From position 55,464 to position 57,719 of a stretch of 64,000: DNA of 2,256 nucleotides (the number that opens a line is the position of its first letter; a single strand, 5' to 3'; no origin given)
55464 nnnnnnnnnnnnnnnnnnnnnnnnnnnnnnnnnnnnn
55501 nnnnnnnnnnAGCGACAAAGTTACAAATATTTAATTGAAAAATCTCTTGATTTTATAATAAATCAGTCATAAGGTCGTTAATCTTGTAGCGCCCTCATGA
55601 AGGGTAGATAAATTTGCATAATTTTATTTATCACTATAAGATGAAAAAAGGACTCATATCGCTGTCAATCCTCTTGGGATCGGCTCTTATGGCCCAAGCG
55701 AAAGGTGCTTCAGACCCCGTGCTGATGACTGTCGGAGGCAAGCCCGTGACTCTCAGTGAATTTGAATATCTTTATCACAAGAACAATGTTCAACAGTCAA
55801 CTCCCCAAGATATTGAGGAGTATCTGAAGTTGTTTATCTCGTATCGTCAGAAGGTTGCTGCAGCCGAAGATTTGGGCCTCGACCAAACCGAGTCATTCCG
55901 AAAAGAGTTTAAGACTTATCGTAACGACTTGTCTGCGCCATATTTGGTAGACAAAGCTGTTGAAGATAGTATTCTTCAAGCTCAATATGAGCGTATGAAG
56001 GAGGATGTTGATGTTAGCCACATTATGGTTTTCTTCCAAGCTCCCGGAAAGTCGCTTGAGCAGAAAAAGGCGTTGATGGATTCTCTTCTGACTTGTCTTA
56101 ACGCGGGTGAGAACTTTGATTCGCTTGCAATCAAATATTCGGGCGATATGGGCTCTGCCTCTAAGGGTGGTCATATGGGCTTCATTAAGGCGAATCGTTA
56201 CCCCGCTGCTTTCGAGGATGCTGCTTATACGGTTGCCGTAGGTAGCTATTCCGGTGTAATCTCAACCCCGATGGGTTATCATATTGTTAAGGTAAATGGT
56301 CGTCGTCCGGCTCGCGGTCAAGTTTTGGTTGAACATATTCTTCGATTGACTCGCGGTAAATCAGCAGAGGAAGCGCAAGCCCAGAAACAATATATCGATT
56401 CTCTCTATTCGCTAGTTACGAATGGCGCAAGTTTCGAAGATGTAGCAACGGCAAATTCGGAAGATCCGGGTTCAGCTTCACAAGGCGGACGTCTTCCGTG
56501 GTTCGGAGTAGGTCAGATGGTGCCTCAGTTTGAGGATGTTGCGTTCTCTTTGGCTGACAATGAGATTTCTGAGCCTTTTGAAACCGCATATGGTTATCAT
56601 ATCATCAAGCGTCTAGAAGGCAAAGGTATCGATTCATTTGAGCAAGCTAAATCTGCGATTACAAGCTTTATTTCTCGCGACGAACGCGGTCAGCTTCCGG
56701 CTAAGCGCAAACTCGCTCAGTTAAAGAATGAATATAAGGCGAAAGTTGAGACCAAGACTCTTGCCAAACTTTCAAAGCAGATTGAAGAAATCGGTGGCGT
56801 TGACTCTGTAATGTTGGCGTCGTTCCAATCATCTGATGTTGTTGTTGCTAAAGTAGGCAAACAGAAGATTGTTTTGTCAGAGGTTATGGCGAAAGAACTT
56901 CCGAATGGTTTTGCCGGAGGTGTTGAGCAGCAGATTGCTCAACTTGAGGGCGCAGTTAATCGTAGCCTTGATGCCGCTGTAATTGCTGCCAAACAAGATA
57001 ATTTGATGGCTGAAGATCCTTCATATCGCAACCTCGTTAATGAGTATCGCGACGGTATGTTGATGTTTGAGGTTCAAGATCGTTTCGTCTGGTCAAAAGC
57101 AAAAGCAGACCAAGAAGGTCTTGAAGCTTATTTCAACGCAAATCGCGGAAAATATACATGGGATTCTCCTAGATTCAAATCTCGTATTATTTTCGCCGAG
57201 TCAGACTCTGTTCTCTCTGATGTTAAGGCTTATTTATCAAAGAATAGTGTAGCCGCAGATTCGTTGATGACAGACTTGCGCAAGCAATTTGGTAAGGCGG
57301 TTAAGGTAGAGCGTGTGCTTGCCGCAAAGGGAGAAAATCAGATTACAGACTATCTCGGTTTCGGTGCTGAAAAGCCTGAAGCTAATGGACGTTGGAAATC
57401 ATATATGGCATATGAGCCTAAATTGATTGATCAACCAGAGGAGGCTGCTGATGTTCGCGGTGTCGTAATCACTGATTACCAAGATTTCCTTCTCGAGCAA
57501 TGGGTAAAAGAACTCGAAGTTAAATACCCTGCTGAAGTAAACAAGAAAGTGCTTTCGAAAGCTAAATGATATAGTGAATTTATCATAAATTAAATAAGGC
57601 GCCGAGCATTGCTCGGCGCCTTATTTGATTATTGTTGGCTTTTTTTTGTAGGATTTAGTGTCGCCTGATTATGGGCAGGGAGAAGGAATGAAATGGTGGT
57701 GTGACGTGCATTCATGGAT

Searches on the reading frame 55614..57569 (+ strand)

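Call 9: search_protein_families(library=pfam, proteins=[window:55614-57569:+], max_evalue=0.001)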
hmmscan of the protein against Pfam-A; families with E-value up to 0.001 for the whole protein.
window:55614-57569:+ (651 aa): 3 families
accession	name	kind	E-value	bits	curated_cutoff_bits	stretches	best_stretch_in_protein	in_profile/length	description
PF13616.12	Rotamase_3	-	6.2e-56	188.4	22.5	2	234-335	13-114/116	PPIC-type PPIASE domain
PF00639.27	Rotamase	-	1.1e-46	158.2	21.7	2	241-333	1-95/97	PPIC-type PPIASE domain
PF13145.12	Rotamase_2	-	6.2e-18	66.2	27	2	118-236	3-114/121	PPIC-type PPIASE domain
